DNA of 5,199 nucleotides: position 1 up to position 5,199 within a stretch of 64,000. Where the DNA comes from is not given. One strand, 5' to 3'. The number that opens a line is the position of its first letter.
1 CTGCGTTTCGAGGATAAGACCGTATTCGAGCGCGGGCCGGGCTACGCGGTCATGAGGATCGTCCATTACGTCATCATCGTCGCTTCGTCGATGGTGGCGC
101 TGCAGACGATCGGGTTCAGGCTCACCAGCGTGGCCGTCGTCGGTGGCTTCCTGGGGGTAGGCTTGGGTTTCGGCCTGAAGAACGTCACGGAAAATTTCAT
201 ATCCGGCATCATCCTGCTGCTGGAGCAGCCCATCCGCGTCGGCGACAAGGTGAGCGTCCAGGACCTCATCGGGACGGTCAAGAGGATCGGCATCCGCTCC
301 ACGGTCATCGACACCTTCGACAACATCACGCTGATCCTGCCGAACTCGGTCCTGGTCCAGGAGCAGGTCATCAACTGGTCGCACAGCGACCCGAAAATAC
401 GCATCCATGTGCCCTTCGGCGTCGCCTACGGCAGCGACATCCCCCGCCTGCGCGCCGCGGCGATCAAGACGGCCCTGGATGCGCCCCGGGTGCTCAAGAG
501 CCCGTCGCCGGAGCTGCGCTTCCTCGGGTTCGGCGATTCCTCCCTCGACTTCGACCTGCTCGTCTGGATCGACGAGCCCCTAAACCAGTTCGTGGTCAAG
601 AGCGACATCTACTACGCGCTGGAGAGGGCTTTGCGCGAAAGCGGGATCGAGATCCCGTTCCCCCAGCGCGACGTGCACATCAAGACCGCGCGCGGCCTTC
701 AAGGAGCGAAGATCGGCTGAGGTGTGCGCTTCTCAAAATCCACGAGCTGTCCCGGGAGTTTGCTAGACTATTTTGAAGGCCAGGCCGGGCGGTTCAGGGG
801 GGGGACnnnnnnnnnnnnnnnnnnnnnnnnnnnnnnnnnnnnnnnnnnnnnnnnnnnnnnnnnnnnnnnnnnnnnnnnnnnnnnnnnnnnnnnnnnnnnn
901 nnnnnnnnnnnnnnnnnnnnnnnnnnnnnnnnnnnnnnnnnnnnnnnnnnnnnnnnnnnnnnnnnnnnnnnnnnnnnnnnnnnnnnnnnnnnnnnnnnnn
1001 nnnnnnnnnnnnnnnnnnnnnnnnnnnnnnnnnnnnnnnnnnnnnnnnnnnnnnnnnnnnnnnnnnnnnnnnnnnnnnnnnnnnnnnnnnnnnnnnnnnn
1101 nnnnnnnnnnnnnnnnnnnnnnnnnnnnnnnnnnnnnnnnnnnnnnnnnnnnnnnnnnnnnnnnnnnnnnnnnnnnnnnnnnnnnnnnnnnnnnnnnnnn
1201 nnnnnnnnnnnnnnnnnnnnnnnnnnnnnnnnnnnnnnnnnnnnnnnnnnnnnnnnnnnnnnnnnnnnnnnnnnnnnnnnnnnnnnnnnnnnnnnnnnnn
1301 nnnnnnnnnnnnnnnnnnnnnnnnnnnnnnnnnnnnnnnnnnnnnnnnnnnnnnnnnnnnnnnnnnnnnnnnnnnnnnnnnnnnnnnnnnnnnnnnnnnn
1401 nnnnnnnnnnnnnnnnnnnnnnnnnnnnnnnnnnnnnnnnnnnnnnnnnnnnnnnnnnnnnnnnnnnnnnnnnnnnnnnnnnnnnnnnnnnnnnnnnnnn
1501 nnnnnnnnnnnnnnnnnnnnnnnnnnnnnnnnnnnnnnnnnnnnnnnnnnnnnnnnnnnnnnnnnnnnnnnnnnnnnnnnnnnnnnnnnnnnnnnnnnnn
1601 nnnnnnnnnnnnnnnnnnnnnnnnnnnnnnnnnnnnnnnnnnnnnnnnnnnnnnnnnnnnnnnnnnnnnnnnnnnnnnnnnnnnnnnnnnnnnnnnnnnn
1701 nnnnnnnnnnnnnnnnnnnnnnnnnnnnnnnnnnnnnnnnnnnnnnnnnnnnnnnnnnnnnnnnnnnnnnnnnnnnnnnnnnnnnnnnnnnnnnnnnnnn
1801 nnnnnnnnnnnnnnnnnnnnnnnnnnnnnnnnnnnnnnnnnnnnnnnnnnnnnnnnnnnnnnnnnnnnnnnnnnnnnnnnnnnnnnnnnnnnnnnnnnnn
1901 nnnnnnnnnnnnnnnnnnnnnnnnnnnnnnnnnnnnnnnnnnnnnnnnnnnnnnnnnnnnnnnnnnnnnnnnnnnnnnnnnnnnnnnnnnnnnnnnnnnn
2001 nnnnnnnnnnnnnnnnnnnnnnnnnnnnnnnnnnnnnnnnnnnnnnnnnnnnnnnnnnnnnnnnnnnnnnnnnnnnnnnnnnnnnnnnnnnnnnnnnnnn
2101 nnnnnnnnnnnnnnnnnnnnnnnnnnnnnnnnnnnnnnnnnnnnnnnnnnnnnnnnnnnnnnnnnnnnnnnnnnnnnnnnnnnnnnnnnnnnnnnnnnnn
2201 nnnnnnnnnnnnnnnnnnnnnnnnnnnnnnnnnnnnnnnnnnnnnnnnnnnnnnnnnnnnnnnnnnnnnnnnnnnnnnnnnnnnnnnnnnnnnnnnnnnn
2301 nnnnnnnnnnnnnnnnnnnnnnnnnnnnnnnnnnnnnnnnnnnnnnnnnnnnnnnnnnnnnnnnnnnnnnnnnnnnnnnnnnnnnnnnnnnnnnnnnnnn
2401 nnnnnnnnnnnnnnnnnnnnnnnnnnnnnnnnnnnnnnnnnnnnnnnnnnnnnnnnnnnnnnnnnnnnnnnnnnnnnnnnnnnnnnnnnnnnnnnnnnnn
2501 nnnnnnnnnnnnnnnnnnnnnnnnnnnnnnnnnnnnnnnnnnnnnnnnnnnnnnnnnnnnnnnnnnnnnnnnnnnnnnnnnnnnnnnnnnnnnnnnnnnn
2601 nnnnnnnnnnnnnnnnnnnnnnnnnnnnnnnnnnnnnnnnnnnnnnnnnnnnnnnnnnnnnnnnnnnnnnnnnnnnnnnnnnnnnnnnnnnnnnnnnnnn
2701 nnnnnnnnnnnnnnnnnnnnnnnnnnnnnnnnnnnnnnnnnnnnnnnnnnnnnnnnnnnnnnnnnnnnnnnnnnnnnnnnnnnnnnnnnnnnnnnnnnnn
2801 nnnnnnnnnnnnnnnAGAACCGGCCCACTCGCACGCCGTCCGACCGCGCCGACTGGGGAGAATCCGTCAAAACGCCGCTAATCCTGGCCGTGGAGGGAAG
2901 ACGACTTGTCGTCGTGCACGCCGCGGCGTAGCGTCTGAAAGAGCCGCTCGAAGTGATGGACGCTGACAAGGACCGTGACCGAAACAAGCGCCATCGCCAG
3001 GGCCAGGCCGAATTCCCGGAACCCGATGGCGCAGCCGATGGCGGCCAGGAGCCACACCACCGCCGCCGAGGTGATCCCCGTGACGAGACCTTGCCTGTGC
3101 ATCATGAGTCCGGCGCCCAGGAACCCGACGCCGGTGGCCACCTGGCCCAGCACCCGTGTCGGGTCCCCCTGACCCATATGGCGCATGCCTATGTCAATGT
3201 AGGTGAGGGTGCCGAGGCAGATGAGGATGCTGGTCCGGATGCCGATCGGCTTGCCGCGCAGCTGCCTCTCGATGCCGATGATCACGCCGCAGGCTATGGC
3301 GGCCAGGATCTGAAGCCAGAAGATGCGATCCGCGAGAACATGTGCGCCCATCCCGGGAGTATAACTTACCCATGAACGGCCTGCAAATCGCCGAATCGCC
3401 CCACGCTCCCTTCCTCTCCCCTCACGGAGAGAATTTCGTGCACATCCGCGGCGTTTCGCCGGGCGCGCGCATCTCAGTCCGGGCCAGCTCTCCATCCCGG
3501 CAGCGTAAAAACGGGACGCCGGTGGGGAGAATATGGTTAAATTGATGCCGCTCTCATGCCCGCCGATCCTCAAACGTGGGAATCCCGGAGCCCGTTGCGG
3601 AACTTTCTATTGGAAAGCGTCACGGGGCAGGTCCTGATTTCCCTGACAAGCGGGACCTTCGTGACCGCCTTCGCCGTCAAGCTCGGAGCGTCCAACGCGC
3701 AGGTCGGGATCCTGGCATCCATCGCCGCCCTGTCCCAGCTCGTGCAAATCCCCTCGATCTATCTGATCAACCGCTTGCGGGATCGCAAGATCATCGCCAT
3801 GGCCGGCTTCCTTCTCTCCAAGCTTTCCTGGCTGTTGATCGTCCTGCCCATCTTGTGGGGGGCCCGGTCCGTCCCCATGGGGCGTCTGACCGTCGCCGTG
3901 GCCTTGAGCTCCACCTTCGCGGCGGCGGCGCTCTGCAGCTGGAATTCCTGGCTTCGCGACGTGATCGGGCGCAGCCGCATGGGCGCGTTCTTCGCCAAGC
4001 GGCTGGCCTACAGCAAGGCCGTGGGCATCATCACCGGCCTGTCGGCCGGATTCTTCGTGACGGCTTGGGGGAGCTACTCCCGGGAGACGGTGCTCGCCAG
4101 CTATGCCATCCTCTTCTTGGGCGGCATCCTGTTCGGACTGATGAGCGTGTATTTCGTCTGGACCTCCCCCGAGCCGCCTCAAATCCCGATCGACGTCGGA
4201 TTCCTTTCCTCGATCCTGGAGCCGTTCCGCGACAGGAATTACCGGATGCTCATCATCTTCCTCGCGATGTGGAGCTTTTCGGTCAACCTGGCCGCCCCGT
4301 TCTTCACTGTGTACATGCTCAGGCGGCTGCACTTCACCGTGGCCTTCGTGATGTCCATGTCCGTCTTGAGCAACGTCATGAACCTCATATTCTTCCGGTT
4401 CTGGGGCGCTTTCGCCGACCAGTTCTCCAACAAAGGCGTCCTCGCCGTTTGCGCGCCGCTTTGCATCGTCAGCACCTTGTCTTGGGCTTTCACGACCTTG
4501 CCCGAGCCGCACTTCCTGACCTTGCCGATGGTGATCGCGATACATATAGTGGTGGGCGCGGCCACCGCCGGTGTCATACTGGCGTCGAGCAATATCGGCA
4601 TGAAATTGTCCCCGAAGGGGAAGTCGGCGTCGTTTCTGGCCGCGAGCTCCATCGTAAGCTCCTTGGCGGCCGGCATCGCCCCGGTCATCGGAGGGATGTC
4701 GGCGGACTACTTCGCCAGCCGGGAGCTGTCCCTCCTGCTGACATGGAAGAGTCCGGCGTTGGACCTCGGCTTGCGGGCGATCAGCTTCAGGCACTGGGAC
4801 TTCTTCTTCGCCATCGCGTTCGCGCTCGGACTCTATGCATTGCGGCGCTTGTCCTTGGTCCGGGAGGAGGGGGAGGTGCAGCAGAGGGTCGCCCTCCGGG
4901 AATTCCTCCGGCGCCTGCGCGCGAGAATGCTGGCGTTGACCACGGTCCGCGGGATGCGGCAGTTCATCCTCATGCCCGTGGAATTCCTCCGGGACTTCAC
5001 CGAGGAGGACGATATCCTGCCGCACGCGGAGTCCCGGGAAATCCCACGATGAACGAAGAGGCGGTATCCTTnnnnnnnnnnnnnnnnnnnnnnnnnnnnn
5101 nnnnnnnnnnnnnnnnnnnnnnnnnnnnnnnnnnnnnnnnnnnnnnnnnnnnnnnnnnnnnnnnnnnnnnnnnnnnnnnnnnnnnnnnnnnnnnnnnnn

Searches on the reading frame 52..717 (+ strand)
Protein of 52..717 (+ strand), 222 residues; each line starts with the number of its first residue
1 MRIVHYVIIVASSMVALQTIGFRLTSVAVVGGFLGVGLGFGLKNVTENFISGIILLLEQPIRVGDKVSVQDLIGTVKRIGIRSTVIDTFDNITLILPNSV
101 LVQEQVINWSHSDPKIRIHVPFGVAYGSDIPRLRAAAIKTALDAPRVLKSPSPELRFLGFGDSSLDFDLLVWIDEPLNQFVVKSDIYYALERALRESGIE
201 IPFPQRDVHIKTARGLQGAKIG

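Call 27: search_protein_families(library=pfam, max_evalue=0.00001, proteins=[window:52-717:+])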
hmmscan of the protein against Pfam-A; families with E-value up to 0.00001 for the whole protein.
window:52-717:+ (222 aa): 3 families
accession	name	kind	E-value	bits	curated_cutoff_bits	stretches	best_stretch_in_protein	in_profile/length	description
PF00924.24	MS_channel_2nd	-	2.8e-22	79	20.2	1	44-111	1-68/68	Mechanosensitive ion channel, beta-domain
PF21082.3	MS_channel_3rd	-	3.4e-14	53.5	21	1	120-201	3-88/88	Mechanosensitive ion channel MscS, C-terminal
PF21088.3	MS_channel_1st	-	1.9e-07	31.4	23.1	1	3-43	2-42/42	Mechanosensitive ion channel, transmembrane helices 2/3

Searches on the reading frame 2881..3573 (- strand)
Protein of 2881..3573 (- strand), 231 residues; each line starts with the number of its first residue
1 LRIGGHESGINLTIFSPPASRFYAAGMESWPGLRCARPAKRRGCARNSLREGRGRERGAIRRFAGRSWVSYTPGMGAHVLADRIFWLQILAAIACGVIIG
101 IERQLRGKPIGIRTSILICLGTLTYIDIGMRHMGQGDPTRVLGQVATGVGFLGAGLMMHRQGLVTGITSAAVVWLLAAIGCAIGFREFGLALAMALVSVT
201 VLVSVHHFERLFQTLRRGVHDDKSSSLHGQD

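Call 27: search_protein_families(library=pfam, max_evalue=0.00001, proteins=[window:2881-3573:-])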
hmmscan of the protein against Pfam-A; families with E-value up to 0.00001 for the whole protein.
window:2881-3573:- (231 aa): 1 family
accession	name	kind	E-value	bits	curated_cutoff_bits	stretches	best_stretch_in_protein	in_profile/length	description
PF02308.21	MgtC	-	3.8e-28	98.7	31.4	1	89-210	1-120/121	MgtC family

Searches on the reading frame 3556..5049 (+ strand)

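Call 27: search_protein_families(library=pfam, max_evalue=0.00001, proteins=[window:3556-5049:+])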
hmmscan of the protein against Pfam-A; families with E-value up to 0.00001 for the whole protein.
window:3556-5049:+ (498 aa): 1 family
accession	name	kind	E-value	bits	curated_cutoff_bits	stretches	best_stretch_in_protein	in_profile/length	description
PF07690.21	MFS_1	-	5.5e-17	62.2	33.4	1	28-376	8-347/347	Major Facilitator Superfamily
